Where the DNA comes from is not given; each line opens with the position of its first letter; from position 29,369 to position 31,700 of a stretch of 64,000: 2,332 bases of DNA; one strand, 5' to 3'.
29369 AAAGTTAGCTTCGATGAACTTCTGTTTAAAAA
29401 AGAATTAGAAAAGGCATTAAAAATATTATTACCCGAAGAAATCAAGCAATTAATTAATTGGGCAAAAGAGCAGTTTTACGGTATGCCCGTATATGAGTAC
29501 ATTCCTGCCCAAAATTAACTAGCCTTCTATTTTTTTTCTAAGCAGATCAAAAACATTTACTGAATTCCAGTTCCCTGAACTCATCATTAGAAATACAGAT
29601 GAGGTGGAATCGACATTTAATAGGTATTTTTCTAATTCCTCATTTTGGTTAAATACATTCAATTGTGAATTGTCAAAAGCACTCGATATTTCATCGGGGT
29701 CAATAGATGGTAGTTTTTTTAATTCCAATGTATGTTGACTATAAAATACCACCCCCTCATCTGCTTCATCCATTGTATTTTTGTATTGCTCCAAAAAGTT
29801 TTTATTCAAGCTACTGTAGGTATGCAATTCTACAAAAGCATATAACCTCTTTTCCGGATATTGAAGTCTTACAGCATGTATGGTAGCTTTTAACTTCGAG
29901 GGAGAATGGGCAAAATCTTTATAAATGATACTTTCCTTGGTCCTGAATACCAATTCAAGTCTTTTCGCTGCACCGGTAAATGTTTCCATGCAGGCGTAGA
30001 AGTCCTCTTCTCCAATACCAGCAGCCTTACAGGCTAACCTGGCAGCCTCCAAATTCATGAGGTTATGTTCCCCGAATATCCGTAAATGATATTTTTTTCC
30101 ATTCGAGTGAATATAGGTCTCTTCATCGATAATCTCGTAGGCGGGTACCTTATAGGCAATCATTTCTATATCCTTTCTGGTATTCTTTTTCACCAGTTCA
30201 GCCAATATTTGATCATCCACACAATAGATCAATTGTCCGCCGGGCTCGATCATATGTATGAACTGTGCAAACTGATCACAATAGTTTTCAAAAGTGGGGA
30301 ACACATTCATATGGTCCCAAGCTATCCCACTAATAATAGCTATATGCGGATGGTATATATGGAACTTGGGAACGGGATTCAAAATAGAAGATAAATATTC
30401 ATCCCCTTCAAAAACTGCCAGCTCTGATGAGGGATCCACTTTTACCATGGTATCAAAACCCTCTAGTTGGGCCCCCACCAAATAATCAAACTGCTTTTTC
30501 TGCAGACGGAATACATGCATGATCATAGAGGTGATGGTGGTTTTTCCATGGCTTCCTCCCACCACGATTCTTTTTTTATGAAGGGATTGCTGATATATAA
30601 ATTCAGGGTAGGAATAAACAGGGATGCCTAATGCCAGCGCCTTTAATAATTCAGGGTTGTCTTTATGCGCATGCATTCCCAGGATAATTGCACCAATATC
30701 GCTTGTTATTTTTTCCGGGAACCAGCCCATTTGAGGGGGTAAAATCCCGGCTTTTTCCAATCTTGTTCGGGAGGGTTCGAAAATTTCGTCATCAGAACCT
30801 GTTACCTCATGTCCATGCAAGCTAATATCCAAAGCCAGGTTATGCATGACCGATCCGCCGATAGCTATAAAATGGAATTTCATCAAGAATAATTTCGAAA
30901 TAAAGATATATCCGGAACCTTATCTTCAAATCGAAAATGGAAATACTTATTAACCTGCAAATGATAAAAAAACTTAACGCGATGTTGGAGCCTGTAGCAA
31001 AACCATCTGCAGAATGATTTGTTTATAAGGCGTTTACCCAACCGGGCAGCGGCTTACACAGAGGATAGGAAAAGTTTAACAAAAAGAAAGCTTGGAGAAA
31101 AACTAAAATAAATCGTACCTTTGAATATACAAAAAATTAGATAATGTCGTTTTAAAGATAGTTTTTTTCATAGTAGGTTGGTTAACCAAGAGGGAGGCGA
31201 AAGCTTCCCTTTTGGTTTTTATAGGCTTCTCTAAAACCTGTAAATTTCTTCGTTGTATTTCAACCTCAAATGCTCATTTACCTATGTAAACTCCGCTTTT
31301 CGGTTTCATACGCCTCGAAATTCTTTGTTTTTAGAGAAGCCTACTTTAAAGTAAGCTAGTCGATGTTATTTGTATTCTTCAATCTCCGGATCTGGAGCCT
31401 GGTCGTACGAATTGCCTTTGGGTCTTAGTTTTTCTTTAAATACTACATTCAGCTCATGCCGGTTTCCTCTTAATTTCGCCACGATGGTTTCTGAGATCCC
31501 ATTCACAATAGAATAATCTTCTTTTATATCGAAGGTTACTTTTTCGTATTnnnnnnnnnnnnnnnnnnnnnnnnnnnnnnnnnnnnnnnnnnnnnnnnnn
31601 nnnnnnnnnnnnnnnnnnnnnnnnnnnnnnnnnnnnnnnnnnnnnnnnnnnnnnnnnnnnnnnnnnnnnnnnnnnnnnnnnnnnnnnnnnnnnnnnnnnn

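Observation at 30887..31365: Largest non-coding gap (480 bp) carries an orphan + strand terminator and a 13-bp inverted-repeat pair: candidate sRNA or MITE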

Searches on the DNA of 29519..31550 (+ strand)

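Call 4: search_rna_families(source=window, start=30700, end=31550, threshold=evalue, max_evalue=10, show_alignments=3)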
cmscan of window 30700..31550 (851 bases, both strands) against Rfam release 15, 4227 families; matches with E-value up to 10: 7.
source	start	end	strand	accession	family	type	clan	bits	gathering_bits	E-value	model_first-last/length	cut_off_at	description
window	31161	31221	+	RF04319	BTncRNA_FopS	Gene; sRNA;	-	29.1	56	0.036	1-71/71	no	Bacteroidetes FopS (family of paralogous sRNAs)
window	31180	31283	-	RF02029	sraA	Gene; sRNA;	-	18.6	56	4.8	1-95/95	no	sraA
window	31304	31368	-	RF02281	TtnuCD4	Gene; snRNA; snoRNA; CD-box;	-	18.1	60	1.4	1-60/60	no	Tetrahymena snoRNA TtnuCD4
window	31097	31153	+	RF02844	RefA9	Gene; antisense;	-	18.1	49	5.8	1-64/64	no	Enterococcus sRNA A9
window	31159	31282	+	RF04180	BTnc231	Gene; sRNA;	-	15.1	80.4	2.5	1-154/154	no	Bacteroides sRNA BTnc231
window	31181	31244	-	RF03533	SQ1002_RNA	Gene; sRNA;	-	14.5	128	1.9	47-107/237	no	Clostridioides difficile sRNA SQ1002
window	31251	31361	+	RF01728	STAXI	Gene; sRNA;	-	14.2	40.5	1.6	1-153/153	no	STAXI RNA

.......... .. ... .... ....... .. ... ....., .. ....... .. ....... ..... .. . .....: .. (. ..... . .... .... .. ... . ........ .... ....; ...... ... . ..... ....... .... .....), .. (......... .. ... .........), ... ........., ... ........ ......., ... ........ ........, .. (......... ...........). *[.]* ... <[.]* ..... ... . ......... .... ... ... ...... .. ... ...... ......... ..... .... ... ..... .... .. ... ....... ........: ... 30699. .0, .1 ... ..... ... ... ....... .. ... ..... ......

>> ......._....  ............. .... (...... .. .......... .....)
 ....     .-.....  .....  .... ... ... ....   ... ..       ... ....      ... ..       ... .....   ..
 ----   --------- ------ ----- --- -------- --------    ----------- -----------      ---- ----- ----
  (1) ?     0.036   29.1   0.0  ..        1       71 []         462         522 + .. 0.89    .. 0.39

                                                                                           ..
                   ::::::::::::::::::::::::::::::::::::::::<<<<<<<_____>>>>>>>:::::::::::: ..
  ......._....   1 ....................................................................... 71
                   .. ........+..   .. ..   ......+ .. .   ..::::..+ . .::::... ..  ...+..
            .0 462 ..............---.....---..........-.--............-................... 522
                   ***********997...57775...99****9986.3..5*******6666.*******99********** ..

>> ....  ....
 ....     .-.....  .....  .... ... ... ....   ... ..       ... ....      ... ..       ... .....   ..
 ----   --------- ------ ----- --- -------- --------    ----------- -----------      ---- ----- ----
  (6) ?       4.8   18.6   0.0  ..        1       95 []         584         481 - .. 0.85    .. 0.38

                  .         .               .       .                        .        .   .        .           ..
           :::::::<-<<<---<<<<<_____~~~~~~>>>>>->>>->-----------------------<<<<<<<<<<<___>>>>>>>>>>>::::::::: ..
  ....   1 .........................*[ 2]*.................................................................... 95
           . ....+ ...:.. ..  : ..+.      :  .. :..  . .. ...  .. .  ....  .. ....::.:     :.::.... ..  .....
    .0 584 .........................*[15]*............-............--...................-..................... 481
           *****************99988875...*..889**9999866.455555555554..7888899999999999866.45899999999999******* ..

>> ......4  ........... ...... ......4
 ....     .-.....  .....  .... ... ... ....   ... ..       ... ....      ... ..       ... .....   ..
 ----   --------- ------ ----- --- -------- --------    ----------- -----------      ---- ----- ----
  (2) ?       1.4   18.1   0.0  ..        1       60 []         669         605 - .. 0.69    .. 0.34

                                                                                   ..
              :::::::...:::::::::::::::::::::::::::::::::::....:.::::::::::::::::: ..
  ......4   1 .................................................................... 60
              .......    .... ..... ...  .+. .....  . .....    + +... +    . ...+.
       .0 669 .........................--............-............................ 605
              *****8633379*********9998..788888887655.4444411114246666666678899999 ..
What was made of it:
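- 31160..31183 (+): Invariant single-stranded stretch (putative seed) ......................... It is antisense to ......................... It aligns to the 5' seed of Rfam FopS (call 4).
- On FopS (RF04319): 29.1 bits against a gathering score of 56, E = 0.036 in an 851-nt scan (call 4). The alignment to model positions 1-15 is nearly identical (call 4).
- The FopS model RF04319 aligns end to end at 31161-31221 (+), sharing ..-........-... and GGUUAA (call 4).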

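Call 46: build_rna_model(alignment_id=A2)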
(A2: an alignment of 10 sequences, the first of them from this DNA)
Model R1 built from alignment A2 (10 sequences, 72 columns); structure: RNAalifold consensus.
model positions 64; base pairs 13; branch points 0; effective number of sequences 3.13; information 0.875 bits per position. Calibrated on 0.2 Mb of random sequence (short: E-values are rough).
structure used (alignment columns):
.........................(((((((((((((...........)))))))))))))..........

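Call 47: search_with_rna_model(model_id=R1, sources=[window, L001, L002, L003, L004, L082, L083, L084, L085, L086, L087, L088, L089, L090, L091, L092, L093, L094, L095], max_evalue=10, make_alignment=true)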
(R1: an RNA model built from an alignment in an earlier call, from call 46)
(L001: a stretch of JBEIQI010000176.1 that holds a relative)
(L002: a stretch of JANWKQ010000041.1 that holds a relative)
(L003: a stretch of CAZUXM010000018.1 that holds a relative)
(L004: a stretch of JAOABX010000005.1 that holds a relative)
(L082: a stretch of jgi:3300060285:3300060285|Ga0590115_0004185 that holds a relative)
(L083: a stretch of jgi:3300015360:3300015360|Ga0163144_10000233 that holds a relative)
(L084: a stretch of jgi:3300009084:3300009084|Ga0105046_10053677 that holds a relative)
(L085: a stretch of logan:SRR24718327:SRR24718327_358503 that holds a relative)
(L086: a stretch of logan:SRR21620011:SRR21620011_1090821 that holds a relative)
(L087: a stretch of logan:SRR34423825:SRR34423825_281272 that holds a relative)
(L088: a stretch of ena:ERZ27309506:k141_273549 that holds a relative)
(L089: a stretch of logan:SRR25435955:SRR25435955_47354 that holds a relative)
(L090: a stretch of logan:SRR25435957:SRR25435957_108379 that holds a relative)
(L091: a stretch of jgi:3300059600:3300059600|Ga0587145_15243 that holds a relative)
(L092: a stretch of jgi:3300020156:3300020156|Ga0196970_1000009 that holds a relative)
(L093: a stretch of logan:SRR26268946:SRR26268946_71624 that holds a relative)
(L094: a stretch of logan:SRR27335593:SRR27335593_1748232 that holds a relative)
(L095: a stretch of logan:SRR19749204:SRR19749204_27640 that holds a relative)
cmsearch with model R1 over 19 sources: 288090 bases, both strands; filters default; matches with E-value up to 10: 34.
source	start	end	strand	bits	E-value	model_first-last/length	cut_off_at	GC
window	31160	31222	+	89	6.8e-16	1-64/64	no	0.38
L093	10528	10590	-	89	6.8e-16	1-64/64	no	0.38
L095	1368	1430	-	89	6.8e-16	1-64/64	no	0.38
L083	10560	10622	-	88.4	8.9e-16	1-64/64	no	0.37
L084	4811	4873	-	88.4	8.9e-16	1-64/64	no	0.37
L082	10583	10645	-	87.5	1.4e-15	1-64/64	no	0.4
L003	3664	3726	-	87.3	1.5e-15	1-64/64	no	0.38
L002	3664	3726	-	86.6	2.1e-15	1-64/64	no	0.4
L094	1529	1592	-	82.8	1.2e-14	1-64/64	no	0.33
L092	11269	11333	-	80.7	3.4e-14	1-64/64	no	0.4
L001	2778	2841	-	79.2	7.1e-14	1-64/64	no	0.31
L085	11788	11854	-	77.5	1.5e-13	1-64/64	no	0.42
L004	1009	1071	-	72.5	1.6e-12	1-64/64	no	0.43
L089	8757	8819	-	64.4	7.8e-11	1-64/64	no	0.35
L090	8687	8749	-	64.4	7.8e-11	1-64/64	no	0.35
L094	1534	1568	+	19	0.17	25-59/64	no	0.4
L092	11274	11309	+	17.4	0.37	25-59/64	no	0.53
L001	2783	2817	+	17.1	0.41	25-59/64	no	0.37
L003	3669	3702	+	16.8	0.48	25-59/64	no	0.5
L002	3669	3702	+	15.6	0.83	25-59/64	no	0.5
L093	10533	10566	+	15.6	0.83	25-59/64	no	0.5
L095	1373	1406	+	15.6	0.83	25-59/64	no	0.5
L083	10565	10598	+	15.1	1.1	25-59/64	no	0.47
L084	4816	4849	+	15.1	1.1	25-59/64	no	0.47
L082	10588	10621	+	15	1.1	25-59/64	no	0.53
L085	11793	11829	+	14.1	1.7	25-59/64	no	0.54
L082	7657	7709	+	12.5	3.7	16-64/64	no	0.4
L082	5120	5132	-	11.8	5.1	1-64/64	no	0.23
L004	1016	1045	+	11.3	6.5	28-56/64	no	0.57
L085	786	800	-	10.9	7.9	1-64/64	no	0.2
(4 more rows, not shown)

Alignment A3: 34 matches aligned to the model, 83 columns, each read 5' to 3' on its own strand. Consensus structure (alignment columns), stored with it:
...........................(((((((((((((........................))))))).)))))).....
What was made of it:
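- On FopS (RF04319): There is one copy per locus in 288 kb (call 47).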

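Call 50: search_with_rna_model(model_id=R1, sources=[window, L001, L002, L003, L004, L082, L083, L085, L089, L092, L093, L094, L095], max_evalue=1e-8, make_alignment=true, show_alignments=0)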
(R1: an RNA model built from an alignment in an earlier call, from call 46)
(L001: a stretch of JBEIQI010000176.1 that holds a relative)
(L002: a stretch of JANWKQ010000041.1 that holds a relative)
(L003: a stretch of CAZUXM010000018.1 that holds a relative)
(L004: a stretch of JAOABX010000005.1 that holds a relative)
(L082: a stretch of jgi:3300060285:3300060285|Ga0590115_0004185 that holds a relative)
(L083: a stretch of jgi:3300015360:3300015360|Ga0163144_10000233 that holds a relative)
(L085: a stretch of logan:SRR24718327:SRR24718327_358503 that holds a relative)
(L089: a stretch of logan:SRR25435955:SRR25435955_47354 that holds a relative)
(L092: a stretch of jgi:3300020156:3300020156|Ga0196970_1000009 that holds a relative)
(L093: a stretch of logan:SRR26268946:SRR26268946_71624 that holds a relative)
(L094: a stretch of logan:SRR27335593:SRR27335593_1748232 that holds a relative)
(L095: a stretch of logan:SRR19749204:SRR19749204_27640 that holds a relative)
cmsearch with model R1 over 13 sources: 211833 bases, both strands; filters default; matches with E-value up to 1e-8: 13.
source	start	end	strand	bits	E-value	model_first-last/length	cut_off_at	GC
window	31160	31222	+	89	5e-16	1-64/64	no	0.38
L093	10528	10590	-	89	5e-16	1-64/64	no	0.38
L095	1368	1430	-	89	5e-16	1-64/64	no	0.38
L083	10560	10622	-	88.4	6.5e-16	1-64/64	no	0.37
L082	10583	10645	-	87.5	1e-15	1-64/64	no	0.4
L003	3664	3726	-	87.3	1.1e-15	1-64/64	no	0.38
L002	3664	3726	-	86.6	1.5e-15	1-64/64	no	0.4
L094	1529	1592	-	82.8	9.2e-15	1-64/64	no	0.33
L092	11269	11333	-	80.7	2.5e-14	1-64/64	no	0.4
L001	2778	2841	-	79.2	5.2e-14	1-64/64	no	0.31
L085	11788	11854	-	77.5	1.1e-13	1-64/64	no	0.42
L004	1009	1071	-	72.5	1.2e-12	1-64/64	no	0.43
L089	8757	8819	-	64.4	5.8e-11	1-64/64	no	0.35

Alignment A4: 13 matches aligned to the model, 67 columns, each read 5' to 3' on its own strand. Consensus structure (alignment columns), stored with it:
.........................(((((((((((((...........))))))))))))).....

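Call 53: search_rna_families(sources=[L004, L085, L089, L092], threshold=evalue, max_evalue=10, show_alignments=0)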
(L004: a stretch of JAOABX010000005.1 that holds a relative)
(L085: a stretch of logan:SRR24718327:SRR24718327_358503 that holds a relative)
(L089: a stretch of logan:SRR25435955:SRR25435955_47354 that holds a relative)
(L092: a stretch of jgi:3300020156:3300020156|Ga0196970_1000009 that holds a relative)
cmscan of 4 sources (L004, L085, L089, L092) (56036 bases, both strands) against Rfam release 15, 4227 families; matches with E-value up to 10: 4.
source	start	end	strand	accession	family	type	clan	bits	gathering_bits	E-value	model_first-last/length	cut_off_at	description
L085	9349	9455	-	RF01430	snoR134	Gene; snRNA; snoRNA; HACA-box;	-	24.1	40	0.78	1-149/149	no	small nucleolar RNA snoR134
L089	5705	5770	+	RF01429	snoR130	Gene; snRNA; snoRNA; CD-box;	-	23.1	40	7.9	1-122/122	no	small nucleolar RNA snoR130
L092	11265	11317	-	RF00764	mir-191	Gene; miRNA;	-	21.8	54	2.9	1-91/91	no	mir-191 microRNA precursor family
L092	6278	6458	+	RF01849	alpha_tmRNA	Gene;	CL00001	19.9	50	0.057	1-355/355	no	Alphaproteobacteria transfer-messenger RNA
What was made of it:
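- On FopS (RF04319): No hit in a 56-kb scan of the distant homologues, where the filters are stricter (call 53).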

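Call 61: search_dna_similar(query=window:31150-31225:+, collection=plasmids, mode=distant, max_evalue=1, max_rows=10)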
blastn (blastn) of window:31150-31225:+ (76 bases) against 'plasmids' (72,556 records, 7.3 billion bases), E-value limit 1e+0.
Records with a match: 36; places in all: 36; records where one place covers at least 80% of the query: 0.
Best place of each record, by identity: 90-95% 36.
By first word of the organism name: Enterococcus 30; Klebsiella 6.
By predicted mobility (MOB-suite, as given by PLSDB): non-mobilizable 27; mobilizable 7; conjugative 2.
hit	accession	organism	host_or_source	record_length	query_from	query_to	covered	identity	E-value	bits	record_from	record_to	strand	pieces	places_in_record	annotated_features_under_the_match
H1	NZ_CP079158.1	Klebsiella pneumoniae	Homo sapiens,Endotracheal aspirate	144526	35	64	39%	90.0%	2e-1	42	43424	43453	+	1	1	none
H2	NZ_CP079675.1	Klebsiella pneumoniae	Homo sapiens,Endotracheal aspirate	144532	35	64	39%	90.0%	2e-1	42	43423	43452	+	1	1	none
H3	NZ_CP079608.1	Klebsiella pneumoniae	Homo sapiens,Pus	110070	35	64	39%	90.0%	2e-1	42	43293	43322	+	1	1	none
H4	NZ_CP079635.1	Klebsiella pneumoniae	Homo sapiens,Pus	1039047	35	64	39%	90.0%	2e-1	42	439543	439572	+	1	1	none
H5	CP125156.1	Klebsiella pneumoniae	-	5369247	35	64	39%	90.0%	2e-1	42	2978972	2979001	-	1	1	none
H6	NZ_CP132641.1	Klebsiella pneumoniae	Homo sapiens,respiratory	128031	35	64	39%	90.0%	2e-1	42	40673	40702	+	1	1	none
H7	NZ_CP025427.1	Enterococcus faecium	WGS,fodder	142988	6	31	34%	92.3%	6e-1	39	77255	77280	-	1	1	RusA family crossover junction endodeoxyribonuclease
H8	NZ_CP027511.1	Enterococcus faecium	Homo sapiens,not_blood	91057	6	31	34%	92.3%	6e-1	39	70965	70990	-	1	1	RusA family crossover junction endodeoxyribonuclease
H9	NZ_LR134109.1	Enterococcus faecium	-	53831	6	31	34%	92.3%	6e-1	39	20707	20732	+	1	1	RusA family crossover junction endodeoxyribonuclease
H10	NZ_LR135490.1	Enterococcus faecium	-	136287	6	31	34%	92.3%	6e-1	39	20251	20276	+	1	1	RusA family crossover junction endodeoxyribonuclease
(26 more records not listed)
